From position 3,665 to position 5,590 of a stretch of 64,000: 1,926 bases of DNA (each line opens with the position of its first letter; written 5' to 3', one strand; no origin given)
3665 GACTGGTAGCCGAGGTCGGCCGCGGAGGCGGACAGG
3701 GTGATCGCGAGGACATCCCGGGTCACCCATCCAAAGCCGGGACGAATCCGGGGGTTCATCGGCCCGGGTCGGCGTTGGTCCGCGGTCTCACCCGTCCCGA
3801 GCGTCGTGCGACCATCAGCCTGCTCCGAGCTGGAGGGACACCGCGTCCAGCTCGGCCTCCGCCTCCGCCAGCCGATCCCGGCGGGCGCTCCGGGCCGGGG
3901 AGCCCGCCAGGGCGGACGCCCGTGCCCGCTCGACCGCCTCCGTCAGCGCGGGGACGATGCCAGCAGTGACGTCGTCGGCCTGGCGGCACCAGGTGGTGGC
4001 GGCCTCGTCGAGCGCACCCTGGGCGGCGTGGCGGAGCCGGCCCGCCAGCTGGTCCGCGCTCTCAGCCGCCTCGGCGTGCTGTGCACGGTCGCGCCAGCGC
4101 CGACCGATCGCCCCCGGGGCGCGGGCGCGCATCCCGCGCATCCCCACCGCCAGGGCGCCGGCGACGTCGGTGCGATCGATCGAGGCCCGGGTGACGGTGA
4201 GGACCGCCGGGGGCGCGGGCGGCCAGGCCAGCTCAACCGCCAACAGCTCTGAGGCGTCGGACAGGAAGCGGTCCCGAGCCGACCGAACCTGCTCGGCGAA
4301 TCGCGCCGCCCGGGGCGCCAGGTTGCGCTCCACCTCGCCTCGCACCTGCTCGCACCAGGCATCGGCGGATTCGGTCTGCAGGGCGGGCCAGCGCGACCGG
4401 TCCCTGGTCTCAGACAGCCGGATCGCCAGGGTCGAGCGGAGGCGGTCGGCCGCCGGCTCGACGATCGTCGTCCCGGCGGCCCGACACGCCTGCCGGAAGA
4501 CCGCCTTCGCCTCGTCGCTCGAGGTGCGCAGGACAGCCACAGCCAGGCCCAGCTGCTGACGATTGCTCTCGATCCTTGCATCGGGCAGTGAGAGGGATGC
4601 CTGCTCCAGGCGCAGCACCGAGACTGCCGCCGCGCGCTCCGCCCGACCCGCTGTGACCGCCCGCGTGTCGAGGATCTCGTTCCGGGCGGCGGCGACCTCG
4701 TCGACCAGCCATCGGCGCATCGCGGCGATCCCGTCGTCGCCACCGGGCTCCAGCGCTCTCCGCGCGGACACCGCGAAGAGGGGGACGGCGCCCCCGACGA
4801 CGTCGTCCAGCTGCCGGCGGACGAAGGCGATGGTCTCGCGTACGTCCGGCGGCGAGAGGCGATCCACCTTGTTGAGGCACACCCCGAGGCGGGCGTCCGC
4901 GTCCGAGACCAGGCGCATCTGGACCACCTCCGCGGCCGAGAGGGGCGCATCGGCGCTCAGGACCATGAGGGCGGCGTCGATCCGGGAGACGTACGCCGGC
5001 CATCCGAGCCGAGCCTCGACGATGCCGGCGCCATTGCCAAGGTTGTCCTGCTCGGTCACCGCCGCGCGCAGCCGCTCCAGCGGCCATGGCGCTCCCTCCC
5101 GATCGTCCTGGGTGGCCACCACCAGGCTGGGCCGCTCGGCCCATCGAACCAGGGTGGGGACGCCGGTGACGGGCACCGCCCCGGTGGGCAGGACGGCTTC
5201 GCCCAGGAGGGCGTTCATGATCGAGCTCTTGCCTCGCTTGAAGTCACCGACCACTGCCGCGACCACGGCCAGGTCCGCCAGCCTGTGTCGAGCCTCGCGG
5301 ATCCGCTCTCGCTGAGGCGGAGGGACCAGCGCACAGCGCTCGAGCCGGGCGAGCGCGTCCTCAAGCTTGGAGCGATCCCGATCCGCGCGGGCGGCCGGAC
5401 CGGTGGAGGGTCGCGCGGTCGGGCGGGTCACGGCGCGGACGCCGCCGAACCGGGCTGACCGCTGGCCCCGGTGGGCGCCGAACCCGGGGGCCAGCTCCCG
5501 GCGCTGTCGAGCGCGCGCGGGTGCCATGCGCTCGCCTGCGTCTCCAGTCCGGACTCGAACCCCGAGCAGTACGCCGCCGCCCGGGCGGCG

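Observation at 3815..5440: Dynamin-family GTPase with an apparently degenerate G3 (DxxG) motif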

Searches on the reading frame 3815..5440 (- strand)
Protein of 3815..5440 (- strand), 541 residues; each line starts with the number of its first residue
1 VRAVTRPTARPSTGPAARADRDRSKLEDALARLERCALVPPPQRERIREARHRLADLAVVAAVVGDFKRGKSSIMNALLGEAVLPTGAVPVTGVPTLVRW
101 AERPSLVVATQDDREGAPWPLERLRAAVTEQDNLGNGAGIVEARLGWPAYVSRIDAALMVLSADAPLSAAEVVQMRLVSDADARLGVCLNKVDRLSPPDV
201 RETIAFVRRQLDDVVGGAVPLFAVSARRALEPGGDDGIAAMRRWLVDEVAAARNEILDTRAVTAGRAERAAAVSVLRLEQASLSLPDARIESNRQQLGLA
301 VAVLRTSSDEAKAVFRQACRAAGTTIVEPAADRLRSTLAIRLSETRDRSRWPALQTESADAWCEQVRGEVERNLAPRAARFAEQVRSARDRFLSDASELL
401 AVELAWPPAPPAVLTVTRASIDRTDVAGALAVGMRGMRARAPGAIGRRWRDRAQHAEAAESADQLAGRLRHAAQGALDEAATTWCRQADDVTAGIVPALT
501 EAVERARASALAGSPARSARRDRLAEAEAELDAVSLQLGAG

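Call 4: search_protein_families(library=pfam, proteins=[window:3815-5440:-], max_evalue=0.1)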
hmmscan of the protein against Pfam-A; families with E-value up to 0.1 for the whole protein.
window:3815-5440:- (541 aa): 5 families
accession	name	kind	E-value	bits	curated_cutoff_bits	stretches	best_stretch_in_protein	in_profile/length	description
PF00350.29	Dynamin_N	-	2.2e-13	51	27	1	62-135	2-79/168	Dynamin family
PF03193.22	RsgA_GTPase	-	4.9e-05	23.7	30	0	150-205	19-77/174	RsgA GTPase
PF00009.33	GTP_EFTU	-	9.3e-05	22.5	26.5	1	152-230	91-173/188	Elongation factor Tu GTP binding domain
PF01926.29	MMR_HSR1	-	0.023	15.3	21.9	1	61-91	2-31/113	50S ribosome-binding GTPase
PF02263.25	GBP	-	0.038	13.6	21.1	1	57-81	20-44/264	Guanylate-binding protein, N-terminal domain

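Call 5: find_homologous_proteins(query=window:3815-5431:-, max_evalue=0.001)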
Query window:3815-5431:- (538 aa): 30 proteins with E <= 0.001 among 8000 candidates.
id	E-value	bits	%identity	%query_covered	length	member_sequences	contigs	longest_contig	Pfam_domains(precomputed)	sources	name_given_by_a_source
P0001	0.0e+0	1112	100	100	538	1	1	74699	PF00350.30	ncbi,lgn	-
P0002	2.1e-73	266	38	85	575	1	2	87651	PF01926.30,PF00350.30,PF00009.34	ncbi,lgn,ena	-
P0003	2.4e-70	256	37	90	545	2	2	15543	PF01926.30,PF00350.30,PF00009.34,PF03193.23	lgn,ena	-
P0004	6.6e-70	255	36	86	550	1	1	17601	PF01926.30,PF00350.30,PF00009.34,PF03193.23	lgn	-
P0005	7.1e-65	238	37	80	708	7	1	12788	PF01926.30,PF00350.30,PF00009.34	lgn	-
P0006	1.3e-64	237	35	88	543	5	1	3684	PF01926.30,PF00350.30,PF00009.34,PF03193.23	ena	-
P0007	5.2e-64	235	38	86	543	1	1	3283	PF01926.30,PF00350.30,PF00009.34,PF03193.23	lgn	-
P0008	5.4e-61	225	36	80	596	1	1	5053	PF01926.30,PF00350.30,PF00009.34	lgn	-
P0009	6.9e-59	218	34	90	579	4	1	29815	PF01926.30,PF00350.30,PF00009.34,PF03193.23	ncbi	-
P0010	3.5e-21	94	33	35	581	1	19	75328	PF01926.30,PF00350.30,PF00009.34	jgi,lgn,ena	jgi:GTP-binding protein EngB required for normal cell division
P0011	3.6e-20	91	31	43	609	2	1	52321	PF01926.30,PF00350.30,PF00009.34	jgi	jgi:GTP-binding protein EngB required for normal cell division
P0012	4.3e-20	90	35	35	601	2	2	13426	PF01926.30,PF00350.30,PF00009.34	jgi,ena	-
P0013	1.5e-19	88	34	35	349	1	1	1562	PF01926.30,PF00350.30,PF00009.34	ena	-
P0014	9.5e-19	86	33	38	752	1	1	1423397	PF01926.30,PF00350.30,PF00009.34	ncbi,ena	-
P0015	3.1e-17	81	36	31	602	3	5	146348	PF01926.30,PF00350.30,PF00009.34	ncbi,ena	-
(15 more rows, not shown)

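Call 6: search_solved_structures(query=window:3815-5431:-, max_evalue=1, show_alignments=3)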
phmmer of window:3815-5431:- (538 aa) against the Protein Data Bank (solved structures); distinct sequences matched with E-value up to 1: 22.
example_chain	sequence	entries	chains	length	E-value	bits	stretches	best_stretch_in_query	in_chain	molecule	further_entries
5owv_C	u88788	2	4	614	6.8e-08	35.1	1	53-111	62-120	GTP-binding protein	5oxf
2j68_A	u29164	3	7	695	1.5e-05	27.4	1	58-111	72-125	BACTERIAL DYNAMIN-LIKE PROTEIN | DYNAMIN FAMILY PROTEIN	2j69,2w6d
6j72_A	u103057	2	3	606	0.00048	22.4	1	42-112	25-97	Isoniazid inducible gene protein IniA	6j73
6nlo_A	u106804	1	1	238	0.041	16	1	56-129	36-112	Multidrug resistance-associated protein 6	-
6bzs_A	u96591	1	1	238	0.041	16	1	56-129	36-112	Multidrug resistance-associated protein 6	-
5uot_0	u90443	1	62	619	0.11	14.6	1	53-103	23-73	Interferon-induced GTP-binding protein Mx2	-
4whj_A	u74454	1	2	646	0.12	14.5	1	53-103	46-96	Interferon-induced GTP-binding protein Mx2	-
5owv_A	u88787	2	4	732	0.13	14.4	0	41-101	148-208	GTP-binding protein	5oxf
6gfu_A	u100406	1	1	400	0.18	14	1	149-238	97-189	Elongation Factor Tu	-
4p4s_B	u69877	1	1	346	0.28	13.3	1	53-96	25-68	Interferon-induced GTP-binding protein Mx1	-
9kff_A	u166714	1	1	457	0.28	13.3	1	43-93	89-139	Mitofusin FZO1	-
4p4t_A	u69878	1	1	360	0.3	13.2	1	53-96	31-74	Interferon-induced GTP-binding protein Mx1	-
4p4u_A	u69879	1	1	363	0.3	13.2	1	53-96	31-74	Interferon-induced GTP-binding protein Mx1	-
6ia7_A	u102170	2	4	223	0.32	13.1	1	53-167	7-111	Intraflagellar transport protein 22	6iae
9kfd_A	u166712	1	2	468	0.34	13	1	43-93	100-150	Mitofusin FZO1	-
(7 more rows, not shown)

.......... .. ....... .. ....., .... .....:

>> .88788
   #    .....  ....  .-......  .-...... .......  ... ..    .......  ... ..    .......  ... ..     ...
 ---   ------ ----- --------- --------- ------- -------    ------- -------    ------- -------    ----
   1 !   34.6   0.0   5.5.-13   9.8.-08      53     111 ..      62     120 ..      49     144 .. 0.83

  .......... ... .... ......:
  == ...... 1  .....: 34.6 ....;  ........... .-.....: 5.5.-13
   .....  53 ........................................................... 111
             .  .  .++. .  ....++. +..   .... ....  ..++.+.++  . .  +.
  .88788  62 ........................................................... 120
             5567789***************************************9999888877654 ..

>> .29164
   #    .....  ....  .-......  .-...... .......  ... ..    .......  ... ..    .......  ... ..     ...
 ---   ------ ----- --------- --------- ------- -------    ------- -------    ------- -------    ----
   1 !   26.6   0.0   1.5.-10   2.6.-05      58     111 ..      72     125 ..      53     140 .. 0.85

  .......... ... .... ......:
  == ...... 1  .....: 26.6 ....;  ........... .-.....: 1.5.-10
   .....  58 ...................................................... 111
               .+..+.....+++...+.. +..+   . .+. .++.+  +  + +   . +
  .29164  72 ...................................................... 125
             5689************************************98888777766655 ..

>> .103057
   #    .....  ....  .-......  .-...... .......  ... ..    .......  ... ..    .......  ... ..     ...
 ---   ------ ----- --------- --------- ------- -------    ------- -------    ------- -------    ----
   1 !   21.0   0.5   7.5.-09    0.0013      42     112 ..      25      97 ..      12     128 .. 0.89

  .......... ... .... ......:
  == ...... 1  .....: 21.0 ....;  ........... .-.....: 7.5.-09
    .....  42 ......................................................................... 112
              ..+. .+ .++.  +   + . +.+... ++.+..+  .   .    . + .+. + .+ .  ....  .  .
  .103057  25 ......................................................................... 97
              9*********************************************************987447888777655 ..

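Call 9: find_encoding_contigs(protein=P0001, flank=10000, max_places=4)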
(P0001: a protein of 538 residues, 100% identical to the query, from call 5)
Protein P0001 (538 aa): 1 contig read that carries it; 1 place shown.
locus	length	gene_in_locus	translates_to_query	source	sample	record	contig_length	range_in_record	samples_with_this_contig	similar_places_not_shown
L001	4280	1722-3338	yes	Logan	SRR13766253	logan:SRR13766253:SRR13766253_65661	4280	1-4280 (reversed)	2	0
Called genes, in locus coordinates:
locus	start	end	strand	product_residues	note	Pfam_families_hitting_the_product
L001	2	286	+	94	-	?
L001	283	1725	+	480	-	PF19538:DUF6062 (faint)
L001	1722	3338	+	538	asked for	PF00350:Dynamin_N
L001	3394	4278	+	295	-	?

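Call 10: find_encoding_contigs(protein=P0002, flank=10000, max_places=3)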
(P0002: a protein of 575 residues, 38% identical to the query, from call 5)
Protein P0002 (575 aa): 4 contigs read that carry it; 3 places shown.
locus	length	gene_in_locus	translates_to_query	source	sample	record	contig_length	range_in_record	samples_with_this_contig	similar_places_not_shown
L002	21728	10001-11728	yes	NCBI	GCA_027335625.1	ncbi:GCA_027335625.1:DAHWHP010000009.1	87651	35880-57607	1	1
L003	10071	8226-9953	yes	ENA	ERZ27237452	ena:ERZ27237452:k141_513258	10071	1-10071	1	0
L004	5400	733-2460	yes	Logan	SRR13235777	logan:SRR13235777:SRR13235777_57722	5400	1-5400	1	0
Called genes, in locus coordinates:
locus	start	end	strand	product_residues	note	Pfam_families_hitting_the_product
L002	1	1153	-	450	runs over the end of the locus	PF00392:GntR, PF00155:Aminotran_1_2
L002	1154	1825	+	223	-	PF12900:Pyridox_ox_2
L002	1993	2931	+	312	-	PF00146:NADHdh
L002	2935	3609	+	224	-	PF00420:Oxidored_q2 (weak)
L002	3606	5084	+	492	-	PF00361:Proton_antipo_M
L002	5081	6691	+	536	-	PF00329:Complex1_30kDa (weak), PF00346:Complex1_49kDa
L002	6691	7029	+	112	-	-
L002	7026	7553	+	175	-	PF01058:Oxidored_q6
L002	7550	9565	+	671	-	PF00361:Proton_antipo_M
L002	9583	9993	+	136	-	-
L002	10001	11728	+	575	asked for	PF00350:Dynamin_N, PF01926:MMR_HSR1 (weak), PF00009:GTP_EFTU (weak)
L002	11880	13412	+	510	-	PF00488:MutS_V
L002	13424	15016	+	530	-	PF00488:MutS_V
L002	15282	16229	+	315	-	PF00146:NADHdh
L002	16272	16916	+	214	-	-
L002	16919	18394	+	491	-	PF00361:Proton_antipo_M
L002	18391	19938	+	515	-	PF00329:Complex1_30kDa, PF00346:Complex1_49kDa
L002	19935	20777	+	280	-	PF01058:Oxidored_q6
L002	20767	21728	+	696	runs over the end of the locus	PF00361:Proton_antipo_M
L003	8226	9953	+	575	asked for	PF00350:Dynamin_N, PF01926:MMR_HSR1 (weak), PF00009:GTP_EFTU (weak)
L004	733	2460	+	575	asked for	PF00350:Dynamin_N, PF01926:MMR_HSR1 (weak), PF00009:GTP_EFTU (weak)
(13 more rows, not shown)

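Call 11: find_encoding_contigs(protein=P0009, flank=10000, max_places=2)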
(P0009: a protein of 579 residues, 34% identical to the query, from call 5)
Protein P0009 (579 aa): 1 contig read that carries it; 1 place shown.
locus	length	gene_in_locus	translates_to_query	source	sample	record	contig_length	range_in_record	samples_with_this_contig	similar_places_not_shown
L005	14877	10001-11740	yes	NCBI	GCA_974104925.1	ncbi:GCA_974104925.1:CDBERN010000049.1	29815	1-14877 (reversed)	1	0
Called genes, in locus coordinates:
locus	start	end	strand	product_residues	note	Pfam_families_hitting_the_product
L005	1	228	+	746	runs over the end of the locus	PF00343:Phosphorylase, PF28476:GlgP_C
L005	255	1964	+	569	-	PF21850:DUF6909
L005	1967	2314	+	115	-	PF01329:Pterin_4a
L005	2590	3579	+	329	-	PF13531:SBP_bac_11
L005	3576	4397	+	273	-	PF00528:BPD_transp_1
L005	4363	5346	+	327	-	PF00005:ABC_tran, PF13304:AAA_21 (faint)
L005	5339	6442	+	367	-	PF01381:HTH_3, PF13560:HTH_31, PF12727:PBP_like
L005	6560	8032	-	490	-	PF00488:MutS_V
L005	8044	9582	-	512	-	PF00488:MutS_V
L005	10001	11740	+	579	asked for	PF03193:RsgA_GTPase (faint), PF00009:GTP_EFTU (faint), PF00350:Dynamin_N, PF01926:MMR_HSR1 (faint)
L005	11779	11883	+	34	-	-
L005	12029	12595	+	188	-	-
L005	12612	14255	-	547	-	PF00501:AMP-binding, PF13193:AMP-binding_C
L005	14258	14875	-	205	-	?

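Call 12: find_encoding_contigs(protein=P0004, flank=10000, max_places=2)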
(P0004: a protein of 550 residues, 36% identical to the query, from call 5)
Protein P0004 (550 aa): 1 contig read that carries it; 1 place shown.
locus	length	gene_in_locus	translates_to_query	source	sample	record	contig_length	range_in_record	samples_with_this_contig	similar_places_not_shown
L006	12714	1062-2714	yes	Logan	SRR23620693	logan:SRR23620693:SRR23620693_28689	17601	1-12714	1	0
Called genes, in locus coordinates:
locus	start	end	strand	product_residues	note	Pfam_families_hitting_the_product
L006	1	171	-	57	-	?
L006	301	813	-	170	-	PF00582:Usp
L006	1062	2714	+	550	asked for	PF03193:RsgA_GTPase (faint), PF00350:Dynamin_N, PF01926:MMR_HSR1 (weak), PF00009:GTP_EFTU (weak)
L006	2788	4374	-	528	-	PF00488:MutS_V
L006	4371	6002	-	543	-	PF00488:MutS_V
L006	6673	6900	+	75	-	-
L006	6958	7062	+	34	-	-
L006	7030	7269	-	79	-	PF18929:DUF5678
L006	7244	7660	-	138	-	PF13560:HTH_31 (faint)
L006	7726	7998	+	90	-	-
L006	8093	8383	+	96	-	PF14462:Prok-E2_E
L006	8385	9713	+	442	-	PF00899:ThiF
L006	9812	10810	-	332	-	-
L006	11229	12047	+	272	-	-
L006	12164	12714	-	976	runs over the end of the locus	PF08751:TrwC, PF13604:AAA_30, PF01443:Viral_helicase1 (faint), PF13245:AAA_19, PF13401:AAA_22 (weak), PF18335:SH3_13 (weak), PF13538:UvrD_C_2 (weak)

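Call 13: find_encoding_contigs(protein=P0003, flank=10000, max_places=2)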
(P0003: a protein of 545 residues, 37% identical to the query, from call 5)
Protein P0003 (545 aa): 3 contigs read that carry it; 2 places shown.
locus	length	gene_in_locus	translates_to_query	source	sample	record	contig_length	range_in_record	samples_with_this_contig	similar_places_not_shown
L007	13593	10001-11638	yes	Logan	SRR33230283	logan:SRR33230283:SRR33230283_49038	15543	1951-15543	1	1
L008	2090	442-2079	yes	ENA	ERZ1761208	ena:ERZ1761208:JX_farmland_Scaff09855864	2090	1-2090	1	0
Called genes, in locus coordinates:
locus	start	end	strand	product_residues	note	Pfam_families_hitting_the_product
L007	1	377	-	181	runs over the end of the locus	PF03952:Enolase_N, PF00113:Enolase_C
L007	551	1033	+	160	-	-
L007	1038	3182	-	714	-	PF00361:Proton_antipo_M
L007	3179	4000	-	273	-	PF01058:Oxidored_q6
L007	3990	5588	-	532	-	PF00329:Complex1_30kDa, PF00346:Complex1_49kDa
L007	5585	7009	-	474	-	PF00361:Proton_antipo_M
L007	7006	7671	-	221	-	-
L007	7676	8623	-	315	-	PF00146:NADHdh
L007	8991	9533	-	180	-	PF00300:His_Phos_1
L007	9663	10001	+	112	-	PF02641:DUF190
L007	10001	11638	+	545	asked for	PF03193:RsgA_GTPase (faint), PF00350:Dynamin_N, PF01926:MMR_HSR1 (weak), PF00009:GTP_EFTU (weak)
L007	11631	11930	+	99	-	-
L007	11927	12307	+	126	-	-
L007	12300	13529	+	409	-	PF07690:MFS_1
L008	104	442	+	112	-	PF02641:DUF190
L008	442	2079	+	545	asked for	PF03193:RsgA_GTPase (faint), PF00350:Dynamin_N, PF01926:MMR_HSR1 (weak), PF00009:GTP_EFTU (weak)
